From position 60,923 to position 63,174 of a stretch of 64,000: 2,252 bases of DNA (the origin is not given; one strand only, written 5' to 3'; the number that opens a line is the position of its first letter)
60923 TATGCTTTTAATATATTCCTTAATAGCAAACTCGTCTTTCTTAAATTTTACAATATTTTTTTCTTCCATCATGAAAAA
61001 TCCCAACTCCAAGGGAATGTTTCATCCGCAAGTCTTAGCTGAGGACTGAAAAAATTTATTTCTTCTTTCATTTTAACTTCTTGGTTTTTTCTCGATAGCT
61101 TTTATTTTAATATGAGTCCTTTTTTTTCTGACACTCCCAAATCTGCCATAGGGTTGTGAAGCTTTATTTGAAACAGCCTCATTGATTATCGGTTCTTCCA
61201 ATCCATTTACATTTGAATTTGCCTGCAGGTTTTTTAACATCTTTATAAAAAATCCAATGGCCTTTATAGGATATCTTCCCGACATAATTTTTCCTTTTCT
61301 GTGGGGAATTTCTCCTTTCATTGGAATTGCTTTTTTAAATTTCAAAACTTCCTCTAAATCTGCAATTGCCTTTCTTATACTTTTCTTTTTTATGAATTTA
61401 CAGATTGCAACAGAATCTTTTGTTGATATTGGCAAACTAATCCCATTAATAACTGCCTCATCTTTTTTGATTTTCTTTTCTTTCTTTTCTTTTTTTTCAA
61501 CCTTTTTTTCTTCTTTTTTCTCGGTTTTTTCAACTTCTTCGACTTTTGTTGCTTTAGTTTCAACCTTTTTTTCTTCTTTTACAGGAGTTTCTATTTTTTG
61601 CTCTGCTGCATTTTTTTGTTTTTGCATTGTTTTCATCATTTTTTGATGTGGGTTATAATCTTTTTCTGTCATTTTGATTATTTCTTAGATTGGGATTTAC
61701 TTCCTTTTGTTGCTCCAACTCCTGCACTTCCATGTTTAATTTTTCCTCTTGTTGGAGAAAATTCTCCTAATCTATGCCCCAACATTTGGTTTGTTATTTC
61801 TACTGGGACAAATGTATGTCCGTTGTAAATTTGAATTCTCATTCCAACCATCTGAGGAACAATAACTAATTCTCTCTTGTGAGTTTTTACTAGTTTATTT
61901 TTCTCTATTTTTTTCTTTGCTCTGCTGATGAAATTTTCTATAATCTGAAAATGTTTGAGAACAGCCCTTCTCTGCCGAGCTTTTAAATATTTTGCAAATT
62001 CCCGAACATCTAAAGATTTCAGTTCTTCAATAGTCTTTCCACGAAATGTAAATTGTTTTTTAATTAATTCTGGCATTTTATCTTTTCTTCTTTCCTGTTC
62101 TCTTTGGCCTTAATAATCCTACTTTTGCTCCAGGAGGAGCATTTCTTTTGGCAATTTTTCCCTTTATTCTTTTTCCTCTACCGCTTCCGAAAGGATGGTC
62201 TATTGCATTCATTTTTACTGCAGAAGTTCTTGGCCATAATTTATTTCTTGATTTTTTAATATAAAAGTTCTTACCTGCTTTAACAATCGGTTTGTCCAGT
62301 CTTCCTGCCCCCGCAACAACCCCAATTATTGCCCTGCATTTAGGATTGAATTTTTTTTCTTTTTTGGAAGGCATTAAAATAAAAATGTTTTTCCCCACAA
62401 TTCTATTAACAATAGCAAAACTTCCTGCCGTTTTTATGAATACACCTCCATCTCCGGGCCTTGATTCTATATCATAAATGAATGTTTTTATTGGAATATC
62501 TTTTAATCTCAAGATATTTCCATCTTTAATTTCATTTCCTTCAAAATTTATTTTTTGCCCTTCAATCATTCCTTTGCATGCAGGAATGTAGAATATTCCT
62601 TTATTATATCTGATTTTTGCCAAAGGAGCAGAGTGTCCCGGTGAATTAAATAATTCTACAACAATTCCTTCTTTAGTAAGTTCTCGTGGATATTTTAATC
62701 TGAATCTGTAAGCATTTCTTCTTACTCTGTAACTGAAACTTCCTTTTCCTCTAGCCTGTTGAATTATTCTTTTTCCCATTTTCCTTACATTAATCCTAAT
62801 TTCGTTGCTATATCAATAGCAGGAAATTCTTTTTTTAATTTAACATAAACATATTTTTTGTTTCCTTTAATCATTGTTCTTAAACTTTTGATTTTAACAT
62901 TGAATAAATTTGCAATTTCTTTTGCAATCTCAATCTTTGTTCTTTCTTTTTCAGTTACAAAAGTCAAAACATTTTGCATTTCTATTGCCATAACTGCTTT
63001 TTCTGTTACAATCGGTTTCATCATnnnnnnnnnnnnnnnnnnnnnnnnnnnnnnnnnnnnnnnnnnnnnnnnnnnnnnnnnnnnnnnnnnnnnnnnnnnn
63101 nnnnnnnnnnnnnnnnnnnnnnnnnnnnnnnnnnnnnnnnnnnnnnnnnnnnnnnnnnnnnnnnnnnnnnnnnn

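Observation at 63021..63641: DnaQ-like DEDDh exonuclease inserted between uL4 and uL23 inside the ribosomal protein operon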

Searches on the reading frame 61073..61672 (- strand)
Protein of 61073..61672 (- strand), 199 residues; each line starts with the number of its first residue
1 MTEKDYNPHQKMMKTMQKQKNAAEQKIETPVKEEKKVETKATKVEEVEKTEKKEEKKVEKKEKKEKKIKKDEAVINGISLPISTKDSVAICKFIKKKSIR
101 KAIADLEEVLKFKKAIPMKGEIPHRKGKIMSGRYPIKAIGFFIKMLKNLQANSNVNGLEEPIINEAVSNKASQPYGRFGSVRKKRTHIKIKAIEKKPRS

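Call 3: search_protein_families(library=pfam, proteins=[window:61073-61672:-], max_evalue=0.01)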
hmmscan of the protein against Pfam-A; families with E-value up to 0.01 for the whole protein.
window:61073-61672:- (199 aa): 1 family
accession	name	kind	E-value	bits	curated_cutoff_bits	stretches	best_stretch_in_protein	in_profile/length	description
PF00237.24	Ribosomal_L22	-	1.1e-07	32.5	28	1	79-190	5-101/104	Ribosomal protein L22p/L17e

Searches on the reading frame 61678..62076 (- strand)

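Call 3: search_protein_families(library=pfam, proteins=[window:61678-62076:-], max_evalue=0.01)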
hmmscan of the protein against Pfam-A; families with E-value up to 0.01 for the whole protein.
window:61678-62076:- (132 aa): 1 family
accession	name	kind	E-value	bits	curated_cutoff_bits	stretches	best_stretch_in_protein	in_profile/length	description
PF00203.26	Ribosomal_S19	-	6e-26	90.5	27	1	52-115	19-81/81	Ribosomal protein S19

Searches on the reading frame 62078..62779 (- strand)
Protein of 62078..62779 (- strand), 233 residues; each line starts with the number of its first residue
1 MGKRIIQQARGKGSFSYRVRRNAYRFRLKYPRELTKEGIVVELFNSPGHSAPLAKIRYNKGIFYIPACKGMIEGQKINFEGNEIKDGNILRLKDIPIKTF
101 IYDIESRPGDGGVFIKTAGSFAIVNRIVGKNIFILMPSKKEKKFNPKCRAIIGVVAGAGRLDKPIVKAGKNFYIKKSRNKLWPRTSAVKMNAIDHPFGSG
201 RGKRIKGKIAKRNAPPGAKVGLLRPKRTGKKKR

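Call 3: search_protein_families(library=pfam, proteins=[window:62078-62779:-], max_evalue=0.01)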
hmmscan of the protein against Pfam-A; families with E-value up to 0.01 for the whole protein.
window:62078-62779:- (233 aa): 1 family
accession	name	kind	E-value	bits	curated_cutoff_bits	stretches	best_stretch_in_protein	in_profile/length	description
PF03947.24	Ribosomal_L2_C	-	1.5e-33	116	33.7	1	86-206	2-117/126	Ribosomal Proteins L2, C-terminal domain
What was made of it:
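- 57477..62779 (-): Rest of the co-directional ribosomal protein operon downstream of the insert: uL2, uS19, uL22, uS3, uL29, SUI1, uS17, uL14, uL24, eS4 and uL5. No further non-canonical insert was seen. Pfam hits for uL2, uS19 and uL22 (call 3).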

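Call 33: find_related_loci(query=window:62078-62779:-, collection=metagenome_contigs, flank=4000)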
Query window:62078-62779:- (233 aa) in metagenome_contigs; peptide patterns used: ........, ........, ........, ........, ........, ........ (x = any residue, [..] = any of these).
600 stretches matched a pattern (row limit reached: there are more); 494 encode a relative of the query (tblastn E <= 1e-3); the best 80 are kept; 80 distinct loci.
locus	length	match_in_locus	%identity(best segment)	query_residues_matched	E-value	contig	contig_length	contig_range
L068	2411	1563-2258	88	1-233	5e-143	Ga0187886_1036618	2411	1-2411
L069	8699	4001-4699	88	1-233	2e-135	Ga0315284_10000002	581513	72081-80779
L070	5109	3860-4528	88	1-223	6e-132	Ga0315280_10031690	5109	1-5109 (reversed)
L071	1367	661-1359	84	1-233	2e-142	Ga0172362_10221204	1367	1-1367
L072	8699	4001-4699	83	1-233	2e-130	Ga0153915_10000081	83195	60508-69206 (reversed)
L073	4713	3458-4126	85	1-223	1e-129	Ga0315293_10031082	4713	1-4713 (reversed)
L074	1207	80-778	81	1-233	2e-140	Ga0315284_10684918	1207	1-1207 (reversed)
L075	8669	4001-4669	87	1-223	2e-128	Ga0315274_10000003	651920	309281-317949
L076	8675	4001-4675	82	1-225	4e-124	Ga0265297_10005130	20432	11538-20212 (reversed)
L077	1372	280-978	79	1-233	6e-135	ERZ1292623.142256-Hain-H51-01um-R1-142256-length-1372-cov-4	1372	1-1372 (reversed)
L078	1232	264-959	79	1-233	1e-134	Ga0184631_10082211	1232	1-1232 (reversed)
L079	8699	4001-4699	78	1-233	2e-122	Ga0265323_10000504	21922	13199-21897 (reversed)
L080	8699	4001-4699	78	1-233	3e-121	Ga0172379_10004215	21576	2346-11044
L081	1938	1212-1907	78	1-233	3e-128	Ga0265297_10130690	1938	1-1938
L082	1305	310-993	78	1-229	8e-131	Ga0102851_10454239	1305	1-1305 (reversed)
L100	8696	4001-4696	74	1-232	2e-113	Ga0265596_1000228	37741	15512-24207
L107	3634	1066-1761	72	1-232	1e-114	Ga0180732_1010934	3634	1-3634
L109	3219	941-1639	73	1-233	4e-114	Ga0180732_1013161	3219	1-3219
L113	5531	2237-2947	71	1-232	9e-111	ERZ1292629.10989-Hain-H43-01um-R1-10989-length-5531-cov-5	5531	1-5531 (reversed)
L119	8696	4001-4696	71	1-232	9e-110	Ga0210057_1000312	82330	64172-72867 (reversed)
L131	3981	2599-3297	71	1-233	1e-108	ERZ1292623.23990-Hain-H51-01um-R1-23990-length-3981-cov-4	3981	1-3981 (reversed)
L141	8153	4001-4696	70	1-232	1e-106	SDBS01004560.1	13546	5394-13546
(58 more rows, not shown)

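Call 71: find_homologous_proteins(query=L072:3104-3751:+)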
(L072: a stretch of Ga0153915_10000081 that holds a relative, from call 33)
Query L072:3104-3751:+ (215 aa): 339 proteins with E <= 0.001 among 446 candidates; the best 120 are listed.
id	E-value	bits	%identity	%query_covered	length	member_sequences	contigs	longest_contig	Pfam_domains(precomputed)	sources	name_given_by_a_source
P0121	2.0e-140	484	100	100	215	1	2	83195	PF00929.32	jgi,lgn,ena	-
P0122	1.1e-111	390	78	100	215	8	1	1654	PF00929.32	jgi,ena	-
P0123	3.2e-111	388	81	100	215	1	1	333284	PF00929.32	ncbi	-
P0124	3.9e-111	388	80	100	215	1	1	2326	PF00929.32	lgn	-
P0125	1.5e-108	379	77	100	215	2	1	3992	PF00929.32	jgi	jgi:DNA polymerase III epsilon subunit-like protein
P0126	7.8e-103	361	73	100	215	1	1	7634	PF00929.32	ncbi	-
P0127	8.9e-101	354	74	98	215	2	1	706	PF00929.32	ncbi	-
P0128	1.5e-98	347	72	100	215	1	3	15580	PF00929.32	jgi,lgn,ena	-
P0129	3.0e-96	339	70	100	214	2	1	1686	PF00929.32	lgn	-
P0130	3.5e-93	329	68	98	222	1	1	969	-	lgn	-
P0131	2.3e-92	327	67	100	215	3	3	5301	-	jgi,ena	jgi:DNA polymerase III epsilon subunit-like protein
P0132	9.8e-92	325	70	100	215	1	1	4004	PF00929.32,PF13482.13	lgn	-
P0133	1.3e-91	324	69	98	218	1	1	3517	PF00929.32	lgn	-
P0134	1.9e-91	324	65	100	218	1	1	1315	PF00929.32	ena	-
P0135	2.2e-89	317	65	100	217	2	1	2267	PF00929.32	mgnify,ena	mgnify:FL=1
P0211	9.2e-70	253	56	99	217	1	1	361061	-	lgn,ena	-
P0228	3.3e-67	244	52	100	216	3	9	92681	-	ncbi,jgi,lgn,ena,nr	ncbi:hypothetical protein J4477_02565 [Candidatus Pacearchaeota archaeon]|nr:hypothetical protein [C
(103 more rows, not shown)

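Call 72: find_encoding_contigs(protein=P0123, flank=3000, max_places=1)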
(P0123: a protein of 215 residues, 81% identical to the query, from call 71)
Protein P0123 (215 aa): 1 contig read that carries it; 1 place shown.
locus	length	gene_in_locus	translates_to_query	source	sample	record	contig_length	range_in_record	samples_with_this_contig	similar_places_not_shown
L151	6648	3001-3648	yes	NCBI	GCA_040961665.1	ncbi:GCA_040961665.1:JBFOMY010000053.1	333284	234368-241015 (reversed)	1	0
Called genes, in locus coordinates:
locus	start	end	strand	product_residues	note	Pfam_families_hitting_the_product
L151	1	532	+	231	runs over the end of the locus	-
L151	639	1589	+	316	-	PF00297:Ribosomal_L3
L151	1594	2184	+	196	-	-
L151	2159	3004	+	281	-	PF00573:Ribosomal_L4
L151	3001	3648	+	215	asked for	PF00929:RNase_T (weak)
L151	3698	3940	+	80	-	PF00276:Ribosomal_L23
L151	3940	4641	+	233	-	PF03947:Ribosomal_L2_C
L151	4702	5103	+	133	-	PF00203:Ribosomal_S19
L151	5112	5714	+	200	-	PF00237:Ribosomal_L22 (weak)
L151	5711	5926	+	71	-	-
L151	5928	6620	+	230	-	PF07650:KH_2, PF00189:Ribosomal_S3_C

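Call 73: find_encoding_contigs(protein=P0211, flank=3000, max_places=1)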
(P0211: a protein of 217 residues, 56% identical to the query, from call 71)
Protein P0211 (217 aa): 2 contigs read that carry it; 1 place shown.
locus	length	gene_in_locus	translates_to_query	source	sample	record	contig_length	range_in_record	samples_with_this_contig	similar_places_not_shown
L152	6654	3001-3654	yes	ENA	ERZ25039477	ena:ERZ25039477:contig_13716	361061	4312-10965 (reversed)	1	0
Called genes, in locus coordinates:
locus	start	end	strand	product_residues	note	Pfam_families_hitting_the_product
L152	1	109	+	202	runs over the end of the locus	PF07690:MFS_1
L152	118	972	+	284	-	PF02655:ATP-grasp_3, PF08443:RimK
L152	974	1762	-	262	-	PF00795:CN_hydrolase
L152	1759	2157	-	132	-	-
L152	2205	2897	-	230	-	-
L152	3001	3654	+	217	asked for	-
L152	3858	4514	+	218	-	PF01351:RNase_HII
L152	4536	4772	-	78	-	-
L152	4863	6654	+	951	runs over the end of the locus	PF02463:SMC_N, PF13175:AAA_15, PF13304:AAA_21 (faint), PF13476:AAA_23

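Call 74: find_encoding_contigs(protein=P0228, flank=3000, max_places=1)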
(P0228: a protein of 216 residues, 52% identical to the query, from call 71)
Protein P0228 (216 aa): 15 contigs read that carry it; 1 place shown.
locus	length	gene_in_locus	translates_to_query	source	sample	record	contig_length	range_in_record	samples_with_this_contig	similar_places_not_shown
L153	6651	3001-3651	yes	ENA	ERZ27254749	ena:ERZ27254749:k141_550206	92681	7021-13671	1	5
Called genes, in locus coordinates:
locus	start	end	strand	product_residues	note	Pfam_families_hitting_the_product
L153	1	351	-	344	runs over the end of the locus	PF01594:AI-2E_transport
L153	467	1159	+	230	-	-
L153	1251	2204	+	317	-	PF00297:Ribosomal_L3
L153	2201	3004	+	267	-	PF00573:Ribosomal_L4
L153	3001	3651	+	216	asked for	-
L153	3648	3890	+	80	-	PF00276:Ribosomal_L23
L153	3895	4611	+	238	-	PF03947:Ribosomal_L2_C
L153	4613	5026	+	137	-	PF00203:Ribosomal_S19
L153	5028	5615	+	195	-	PF00237:Ribosomal_L22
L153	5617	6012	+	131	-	-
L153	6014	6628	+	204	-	PF07650:KH_2, PF00189:Ribosomal_S3_C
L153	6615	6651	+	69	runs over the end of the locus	-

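Call 84: search_protein_families(library=pfam, max_evalue=0.01, proteins=[L109:1645-2166:+, L131:206-712:+, L141:1704-2336:+, L151:1594-2184:+, L113:682-1155:+, L113:2952-3458:+, L075:2531-2959:+, L100:2474-2857:+, L119:2490-2867:+, L107:694-1059:+])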
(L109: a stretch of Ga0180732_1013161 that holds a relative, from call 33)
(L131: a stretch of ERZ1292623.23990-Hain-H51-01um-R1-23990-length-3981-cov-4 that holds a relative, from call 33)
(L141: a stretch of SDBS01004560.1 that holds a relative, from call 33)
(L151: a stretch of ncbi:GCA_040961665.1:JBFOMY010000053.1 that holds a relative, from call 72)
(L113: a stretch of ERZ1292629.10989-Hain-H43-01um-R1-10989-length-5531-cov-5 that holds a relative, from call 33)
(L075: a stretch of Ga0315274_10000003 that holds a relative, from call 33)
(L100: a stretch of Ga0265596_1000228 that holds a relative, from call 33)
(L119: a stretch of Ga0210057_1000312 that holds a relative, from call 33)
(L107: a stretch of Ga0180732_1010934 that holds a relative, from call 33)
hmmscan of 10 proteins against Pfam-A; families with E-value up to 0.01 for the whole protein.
L109:1645-2166:+ (173 aa): 0 families

L131:206-712:+ (168 aa): 0 families

L141:1704-2336:+ (210 aa): 0 families

L151:1594-2184:+ (196 aa): 0 families

L113:682-1155:+ (157 aa): 1 family
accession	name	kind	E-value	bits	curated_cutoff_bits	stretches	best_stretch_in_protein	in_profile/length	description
PF02518.31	HATPase_c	-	0.0098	16.8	26.4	0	50-148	6-109/111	Histidine kinase-, DNA gyrase B-, and HSP90-like ATPase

L113:2952-3458:+ (168 aa): 3 families
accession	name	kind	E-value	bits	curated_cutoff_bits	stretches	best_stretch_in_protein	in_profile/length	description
PF13688.12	Reprolysin_5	-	0.00054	20.7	27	1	99-144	138-184/196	Metallo-peptidase family M12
PF00413.30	Peptidase_M10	-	0.00061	20.1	24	1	94-121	100-127/159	Matrixin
PF13583.11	Reprolysin_4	-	0.0029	17.7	22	1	100-137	133-166/203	Metallo-peptidase family M12B Reprolysin-like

L075:2531-2959:+ (142 aa): 0 families

L100:2474-2857:+ (127 aa): 0 families

L119:2490-2867:+ (125 aa): 1 family
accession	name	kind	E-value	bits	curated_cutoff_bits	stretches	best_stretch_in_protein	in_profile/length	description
PF21293.2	RNAseD_HRDC_C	-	0.0061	16.8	25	0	10-39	5-34/66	Ribonuclease D, C-terminal HRDC domain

L107:694-1059:+ (121 aa): 0 families

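Call 88: search_protein_families(library=padloc, max_evalue=0.01, proteins=[L072:3104-3751:+])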
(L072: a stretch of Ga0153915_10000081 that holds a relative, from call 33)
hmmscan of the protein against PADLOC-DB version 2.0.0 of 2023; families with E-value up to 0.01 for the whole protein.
L072:3104-3751:+ (215 aa): 2 families
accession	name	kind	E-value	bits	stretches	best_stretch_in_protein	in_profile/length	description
PDLC01247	DEDDh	-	3.2e-13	48.5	1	2-191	1-138/139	"CAS-I,CAS-II,CAS-III,CAS-IV,CAS-V,CAS-VI; associated"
PDLC00753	Effector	-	4e-09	34.5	1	2-112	9-121/184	Exonuclease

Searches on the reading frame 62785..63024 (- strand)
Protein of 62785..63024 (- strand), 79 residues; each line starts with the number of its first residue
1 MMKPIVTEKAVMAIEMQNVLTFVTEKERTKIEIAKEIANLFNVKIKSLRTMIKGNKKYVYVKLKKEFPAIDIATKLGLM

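Call 3: search_protein_families(library=pfam, proteins=[window:62785-63024:-], max_evalue=0.01)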
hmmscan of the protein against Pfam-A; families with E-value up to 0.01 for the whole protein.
window:62785-63024:- (79 aa): 1 family
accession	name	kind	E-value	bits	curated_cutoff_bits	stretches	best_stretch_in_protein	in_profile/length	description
PF00276.25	Ribosomal_L23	-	3.7e-11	43.7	30.8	1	2-58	4-59/86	Ribosomal protein L23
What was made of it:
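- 62785..63024 (-): uL23 gene. Its ATG overlaps the EXO TGA stop (ATGA at 63021-63024). Pfam Ribosomal_L23 43.7 bits (call 3).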
